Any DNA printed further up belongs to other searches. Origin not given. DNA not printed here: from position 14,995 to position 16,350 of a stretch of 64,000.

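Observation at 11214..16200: IclR regulator translationally coupled to a tandem array of QueG/reductive-dehalogenase-like Fe-S paralogs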

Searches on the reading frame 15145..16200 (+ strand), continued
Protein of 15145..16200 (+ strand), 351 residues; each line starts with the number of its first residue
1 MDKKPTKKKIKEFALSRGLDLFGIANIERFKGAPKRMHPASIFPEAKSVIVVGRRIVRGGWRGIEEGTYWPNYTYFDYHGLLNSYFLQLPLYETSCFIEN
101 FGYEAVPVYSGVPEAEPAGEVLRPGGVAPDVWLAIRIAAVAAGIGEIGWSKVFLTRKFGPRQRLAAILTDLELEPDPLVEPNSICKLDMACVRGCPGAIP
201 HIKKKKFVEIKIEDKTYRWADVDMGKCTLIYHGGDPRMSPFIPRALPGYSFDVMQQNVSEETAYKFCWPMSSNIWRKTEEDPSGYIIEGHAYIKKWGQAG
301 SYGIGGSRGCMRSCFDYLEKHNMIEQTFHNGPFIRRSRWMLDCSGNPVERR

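Call 45: search_protein_families(library=pfam, proteins=[L064:3494-4753:+, L064:4824-5825:+, L064:5828-7078:+, L064:7107-8063:+, L064:8079-9089:+, L064:11143-11562:+, L064:11631-12248:+, L064:12251-13303:+, L035:7233-8345:+, L035:8367-9113:+], max_evalue=0.001)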
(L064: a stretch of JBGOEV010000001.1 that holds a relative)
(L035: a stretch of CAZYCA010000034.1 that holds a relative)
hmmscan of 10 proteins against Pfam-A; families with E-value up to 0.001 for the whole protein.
L064:3494-4753:+ (419 aa): 2 families
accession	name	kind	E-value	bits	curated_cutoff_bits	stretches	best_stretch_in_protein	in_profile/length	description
PF00251.26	Glyco_hydro_32N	-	4.6e-10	40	22.1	1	34-141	18-122/307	Glycosyl hydrolases family 32 N-terminal domain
PF04041.19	Glyco_hydro_130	-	2.6e-09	36.9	26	1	60-169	69-174/320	beta-1,4-mannooligosaccharide phosphorylase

L064:4824-5825:+ (333 aa): 8 families
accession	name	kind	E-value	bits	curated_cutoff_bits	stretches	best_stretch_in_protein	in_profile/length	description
PF01558.24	POR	-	3e-33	115.9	27.4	1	38-214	1-173/173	Pyruvate ferredoxin/flavodoxin oxidoreductase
PF12837.12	Fer4_6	-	2.3e-11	43.5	25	2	269-291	2-24/24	4Fe-4S binding domain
PF00037.32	Fer4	-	3.2e-11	43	21.1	2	269-291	1-23/24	4Fe-4S binding domain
PF14697.11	Fer4_21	-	1.6e-09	38.2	35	1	272-325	4-59/59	4Fe-4S dicluster domain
PF12797.12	Fer4_2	-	1.6e-07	31.2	24.5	0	301-317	5-21/22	4Fe-4S binding domain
PF13237.11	Fer4_10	-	5.6e-07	29.8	25.5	1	270-317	3-53/53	4Fe-4S dicluster domain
PF12838.12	Fer4_7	-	3.6e-06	27.8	27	1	275-319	1-51/52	4Fe-4S dicluster domain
PF13187.11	Fer4_9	-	0.00011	22.6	27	0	275-319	1-50/52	4Fe-4S dicluster domain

L064:5828-7078:+ (416 aa): 2 families
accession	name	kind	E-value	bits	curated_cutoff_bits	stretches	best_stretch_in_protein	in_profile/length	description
PF01855.24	POR_N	-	8.4e-81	271.5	27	1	34-256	1-229/231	Pyruvate flavodoxin/ferredoxin oxidoreductase, thiamine diP-bdg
PF17147.9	PFOR_II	-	1.7e-32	112.3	27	1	279-383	1-102/102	Pyruvate:ferredoxin oxidoreductase core domain II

L064:7107-8063:+ (318 aa): 1 family
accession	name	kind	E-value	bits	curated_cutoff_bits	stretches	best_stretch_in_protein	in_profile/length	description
PF02775.26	TPP_enzyme_C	-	1.1e-19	71.1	21.9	1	47-214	2-151/151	Thiamine pyrophosphate enzyme, C-terminal TPP binding domain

L064:8079-9089:+ (336 aa): 1 family
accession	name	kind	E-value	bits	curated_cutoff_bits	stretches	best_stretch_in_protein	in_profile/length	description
PF00582.32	Usp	-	1.8e-62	210.5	24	2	23-170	4-141/141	Universal stress protein family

L064:11143-11562:+ (139 aa): 0 families

L064:11631-12248:+ (205 aa): 0 families

L064:12251-13303:+ (350 aa): 2 families
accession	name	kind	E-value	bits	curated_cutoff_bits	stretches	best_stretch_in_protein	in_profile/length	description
PF00814.31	TsaD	-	7.1e-98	328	24.8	1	24-312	2-263/264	tRNA N6-adenosine threonylcarbamoyltransferase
PF22521.2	HypF_C_2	-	6.1e-06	26.6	27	1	229-300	157-228/241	Carbamoyltransferase, Kae1-like Domain, second subdomain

L035:7233-8345:+ (370 aa): 4 families
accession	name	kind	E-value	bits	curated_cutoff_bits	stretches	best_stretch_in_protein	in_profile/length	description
PF00392.27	GntR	-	1.7e-17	63.2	27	1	9-71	2-64/64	Bacterial regulatory proteins, gntR family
PF00532.27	Peripla_BP_1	-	1.4e-15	58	22.2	1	94-255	2-164/281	Periplasmic binding proteins and sugar binding domain of LacI family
PF13377.12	Peripla_BP_3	-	6.2e-12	46.3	26.5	1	206-355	3-158/167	Periplasmic binding protein-like domain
PF13407.12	Peripla_BP_4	-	1.6e-11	44.7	35.1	1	96-336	1-252/258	Periplasmic binding protein domain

L035:8367-9113:+ (248 aa): 2 families
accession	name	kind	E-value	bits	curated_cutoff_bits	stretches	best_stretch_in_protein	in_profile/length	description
PF06283.17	ThuA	-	4.7e-07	30.7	33.4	1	42-226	21-196/209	Trehalose utilisation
PF22369.2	GLMA_2nd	-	0.0002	21.5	27.7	1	39-107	17-82/138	GLMA-like, second domain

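Call 46: search_protein_families(library=pfam, proteins=[L035:4216-7182:+, L035:11056-12486:+, L035:13952-14980:+, L013:13654-14076:+, L013:14986-16098:+, L038:6347-7420:+, L038:15595-16644:+, L061:8114-9007:+, L079:8178-9041:+, L021:7151-8293:+], max_evalue=0.001)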
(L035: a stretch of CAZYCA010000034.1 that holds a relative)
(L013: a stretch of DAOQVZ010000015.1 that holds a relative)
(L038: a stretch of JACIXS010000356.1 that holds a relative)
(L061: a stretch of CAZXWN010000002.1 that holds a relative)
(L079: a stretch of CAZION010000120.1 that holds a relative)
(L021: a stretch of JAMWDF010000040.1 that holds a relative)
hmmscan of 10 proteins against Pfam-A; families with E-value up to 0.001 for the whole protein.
L035:4216-7182:+ (988 aa): 1 family
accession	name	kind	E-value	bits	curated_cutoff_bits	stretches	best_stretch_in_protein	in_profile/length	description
PF00331.26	Glyco_hydro_10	-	4.2e-05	23.4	22.1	1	522-650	46-169/311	Glycosyl hydrolase family 10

L035:11056-12486:+ (476 aa): 2 families
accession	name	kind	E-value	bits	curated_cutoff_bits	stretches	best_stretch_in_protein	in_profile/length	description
PF02913.24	FAD-oxidase_C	-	2.3e-33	116.4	21.2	1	282-462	57-243/248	FAD linked oxidases, C-terminal domain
PF01565.28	FAD_binding_4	-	3.6e-32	111.4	26.4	1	30-162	5-138/139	FAD binding domain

L035:13952-14980:+ (342 aa): 0 families

L013:13654-14076:+ (140 aa): 1 family
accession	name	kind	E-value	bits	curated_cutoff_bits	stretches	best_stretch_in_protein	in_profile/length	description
PF01894.22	UPF0047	-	7.1e-37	126.6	27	1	22-137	1-117/117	Uncharacterised protein family UPF0047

L013:14986-16098:+ (370 aa): 2 families
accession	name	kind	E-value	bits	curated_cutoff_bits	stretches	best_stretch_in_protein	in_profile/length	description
PF00437.27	T2SSE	-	2.1e-39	135.7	24.9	1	7-285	11-287/370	Type II/IV secretion system protein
PF01935.23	DUF87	-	0.00067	20.3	23.2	0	130-192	23-92/220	Helicase HerA, central domain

L038:6347-7420:+ (357 aa): 1 family
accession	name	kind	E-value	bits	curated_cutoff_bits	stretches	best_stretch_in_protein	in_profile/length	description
PF01136.24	Peptidase_U32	-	3.1e-05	23.8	22.4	1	111-217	8-109/233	Peptidase family U32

L038:15595-16644:+ (349 aa): 0 families

L061:8114-9007:+ (297 aa): 4 families
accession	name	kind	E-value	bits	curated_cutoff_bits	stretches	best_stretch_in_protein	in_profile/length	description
PF12833.13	HTH_18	-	4.6e-27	94.6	33.6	1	215-293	1-79/80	Helix-turn-helix domain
PF00165.29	HTH_AraC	-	9e-22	77.2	26.6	2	202-242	1-41/42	Bacterial regulatory helix-turn-helix proteins, AraC family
PF02311.25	AraC_binding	-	1.1e-13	51.5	21.1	1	44-165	15-134/135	AraC-like ligand binding domain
PF14525.12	AraC_binding_2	-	0.00046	20.4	27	1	34-86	36-89/173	AraC-binding-like domain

L079:8178-9041:+ (287 aa): 5 families
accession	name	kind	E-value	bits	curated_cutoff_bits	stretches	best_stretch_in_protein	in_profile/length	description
PF01614.24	IclR_C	-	3.1e-27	95.7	24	1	106-276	4-173/174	Bacterial transcriptional regulator IclR C-terminal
PF09339.16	HTH_IclR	-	8.6e-12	45.1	22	1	37-87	1-51/52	IclR helix-turn-helix domain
PF12802.13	MarR_2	-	1.9e-05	25.2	27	1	43-87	9-53/61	MarR family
PF13463.12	HTH_27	-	0.00046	20.8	22.2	1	44-95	8-63/68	Winged helix DNA-binding domain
PF01978.25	TrmB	-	0.00055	20.2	25.6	0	53-93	21-61/68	Sugar-specific transcriptional regulator TrmB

L021:7151-8293:+ (380 aa): 4 families
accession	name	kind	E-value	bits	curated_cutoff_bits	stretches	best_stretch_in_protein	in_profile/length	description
PF00392.27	GntR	-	7.1e-19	67.7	27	1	18-80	2-64/64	Bacterial regulatory proteins, gntR family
PF00532.27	Peripla_BP_1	-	1.8e-15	57.6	22.2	1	102-347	1-261/281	Periplasmic binding proteins and sugar binding domain of LacI family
PF13377.12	Peripla_BP_3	-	4.3e-13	50.1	26.5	1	216-358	4-156/167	Periplasmic binding protein-like domain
PF08279.18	HTH_11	-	0.00024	21.4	25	0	45-76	20-52/55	HTH domain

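Call 54: find_encoding_contigs(protein=P0155, flank=10000, max_places=1)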
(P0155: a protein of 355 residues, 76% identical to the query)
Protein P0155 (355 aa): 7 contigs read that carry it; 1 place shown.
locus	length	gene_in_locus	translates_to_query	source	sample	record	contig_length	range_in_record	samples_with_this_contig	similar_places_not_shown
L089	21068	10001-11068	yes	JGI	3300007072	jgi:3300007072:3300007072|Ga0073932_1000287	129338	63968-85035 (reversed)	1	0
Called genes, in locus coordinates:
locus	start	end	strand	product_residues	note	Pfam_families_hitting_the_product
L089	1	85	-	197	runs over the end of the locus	PF01726:LexA_DNA_bind, PF00717:Peptidase_S24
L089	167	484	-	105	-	-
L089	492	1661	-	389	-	PF01208:URO-D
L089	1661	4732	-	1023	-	PF01074:Glyco_hydro_38N, PF09261:Alpha-mann_mid, PF07748:Glyco_hydro_38C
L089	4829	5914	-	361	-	-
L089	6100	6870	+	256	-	PF04951:Peptidase_M55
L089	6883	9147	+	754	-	PF00037:Fer4 (faint), PF13484:Fer4_16 (faint)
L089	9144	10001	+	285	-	-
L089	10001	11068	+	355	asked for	-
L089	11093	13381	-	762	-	PF22680:Glyco_hydro_123_N_2 (weak), PF13320:GH123_cat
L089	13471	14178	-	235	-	PF00578:AhpC-TSA, PF08534:Redoxin, PF10417:1-cysPrx_C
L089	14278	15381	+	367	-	-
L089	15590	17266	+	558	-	PF02449:Glyco_hydro_42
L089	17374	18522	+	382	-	PF00082:Peptidase_S8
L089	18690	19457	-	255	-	PF01656:CbiA, PF02374:ArsA_ATPase (weak), PF13614:AAA_31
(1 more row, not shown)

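Call 55: find_encoding_contigs(protein=P0220, flank=10000, max_places=1)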
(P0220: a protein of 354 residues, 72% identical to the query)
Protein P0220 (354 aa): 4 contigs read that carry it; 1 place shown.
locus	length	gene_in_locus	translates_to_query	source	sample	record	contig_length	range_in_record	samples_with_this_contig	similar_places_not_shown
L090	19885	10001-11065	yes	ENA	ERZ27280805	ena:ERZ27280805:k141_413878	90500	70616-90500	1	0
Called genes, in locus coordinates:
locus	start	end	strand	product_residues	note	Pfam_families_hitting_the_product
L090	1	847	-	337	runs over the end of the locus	PF09619:YscW, PF09864:MliC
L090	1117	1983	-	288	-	PF00528:BPD_transp_1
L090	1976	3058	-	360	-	PF00528:BPD_transp_1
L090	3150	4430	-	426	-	PF01547:SBP_bac_1, PF13416:SBP_bac_8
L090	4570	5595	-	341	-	PF00005:ABC_tran, PF08352:oligo_HPY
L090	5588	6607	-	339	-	PF00005:ABC_tran, PF13304:AAA_21 (weak), PF08352:oligo_HPY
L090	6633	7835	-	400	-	PF12911:OppC_N, PF00528:BPD_transp_1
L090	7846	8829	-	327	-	PF19300:BPD_transp_1_N, PF00528:BPD_transp_1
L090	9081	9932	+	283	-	-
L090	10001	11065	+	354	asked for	-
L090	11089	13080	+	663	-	PF00496:SBP_bac_5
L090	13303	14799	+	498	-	PF14559:TPR_19 (faint), PF07719:TPR_2 (faint), PF13428:TPR_14 (faint), PF13431:TPR_17 (faint)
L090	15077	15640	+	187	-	PF00300:His_Phos_1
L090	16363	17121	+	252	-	PF13489:Methyltransf_23, PF02353:CMAS (weak), PF13847:Methyltransf_31, PF08241:Methyltransf_11, PF08242:Methyltransf_12, PF13649:Methyltransf_25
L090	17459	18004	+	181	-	PF13302:Acetyltransf_3, PF00583:Acetyltransf_1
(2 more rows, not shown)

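Call 56: find_encoding_contigs(protein=P0234, flank=10000, max_places=1)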
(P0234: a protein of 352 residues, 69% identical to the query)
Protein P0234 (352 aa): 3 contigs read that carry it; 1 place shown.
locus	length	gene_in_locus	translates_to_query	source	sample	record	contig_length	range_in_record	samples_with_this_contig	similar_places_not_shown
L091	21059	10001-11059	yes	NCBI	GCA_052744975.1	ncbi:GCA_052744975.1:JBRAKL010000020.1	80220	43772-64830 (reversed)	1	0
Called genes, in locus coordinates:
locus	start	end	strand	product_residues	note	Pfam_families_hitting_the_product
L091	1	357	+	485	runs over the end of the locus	-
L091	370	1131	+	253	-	PF11300:DUF3102, PF19474:DUF6011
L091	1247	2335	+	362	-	PF01408:GFO_IDH_MocA, PF02894:GFO_IDH_MocA_C, PF22725:GFO_IDH_MocA_C3 (faint)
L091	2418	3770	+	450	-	PF03747:ADP_ribosyl_GH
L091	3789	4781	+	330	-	-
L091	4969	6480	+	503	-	-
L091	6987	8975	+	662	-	PF00496:SBP_bac_5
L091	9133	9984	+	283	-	-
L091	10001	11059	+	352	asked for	-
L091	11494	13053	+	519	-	-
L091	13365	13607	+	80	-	-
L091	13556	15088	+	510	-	PF00496:SBP_bac_5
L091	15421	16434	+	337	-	PF00528:BPD_transp_1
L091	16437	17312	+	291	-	PF00528:BPD_transp_1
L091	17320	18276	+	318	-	PF00005:ABC_tran, PF08352:oligo_HPY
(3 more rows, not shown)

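Call 57: find_encoding_contigs(protein=P0149, flank=10000, max_places=1)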
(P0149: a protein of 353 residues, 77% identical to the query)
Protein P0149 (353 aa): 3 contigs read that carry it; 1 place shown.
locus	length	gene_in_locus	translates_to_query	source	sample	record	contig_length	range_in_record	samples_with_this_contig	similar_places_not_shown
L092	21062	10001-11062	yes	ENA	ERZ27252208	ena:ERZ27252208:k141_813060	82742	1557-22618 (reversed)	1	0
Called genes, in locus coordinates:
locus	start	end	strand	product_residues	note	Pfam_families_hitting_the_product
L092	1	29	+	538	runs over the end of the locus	PF12708:Pect-lyase_RHGA_epim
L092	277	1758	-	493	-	PF04715:, PF00425:Chorismate_bind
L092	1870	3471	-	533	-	PF07719:TPR_2 (faint), PF13428:TPR_14 (faint), PF14559:TPR_19 (faint), PF00515:TPR_1 (faint), PF13181:TPR_8 (faint), PF23914:TPR_CcmH_CycH (weak), PF03734:YkuD, PF24125:Cds6_C, +1 more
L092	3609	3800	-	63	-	PF12797:Fer4_2 (weak), PF12838:Fer4_7 (faint), PF00037:Fer4 (weak), PF12837:Fer4_6 (weak), PF13237:Fer4_10 (weak), PF13459:Fer4_15, PF13370:Fer4_13, PF12800:Fer4_4 (weak)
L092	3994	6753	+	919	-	PF00133:tRNA-synt_1, PF09334:tRNA-synt_1g, PF13603:tRNA-synt_1_2, PF01406:tRNA-synt_1e, PF01921:tRNA-synt_1f (weak), PF09334:tRNA-synt_1g (weak), PF08264:Anticodon_1, PF06827:zf-FPG_IleRS (weak)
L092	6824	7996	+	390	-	PF13088:BNR_2 (faint)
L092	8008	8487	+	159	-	PF05991:NYN_YacP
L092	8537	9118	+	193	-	PF01997:Translin (weak)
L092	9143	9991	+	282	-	-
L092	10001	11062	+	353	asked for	-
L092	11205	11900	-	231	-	PF07963:N_methyl, PF07596:SBP_bac_10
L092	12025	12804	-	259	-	PF07963:N_methyl, PF07596:SBP_bac_10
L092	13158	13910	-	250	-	PF00731:AIRC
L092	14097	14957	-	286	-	PF01435:Peptidase_M48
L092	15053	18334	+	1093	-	-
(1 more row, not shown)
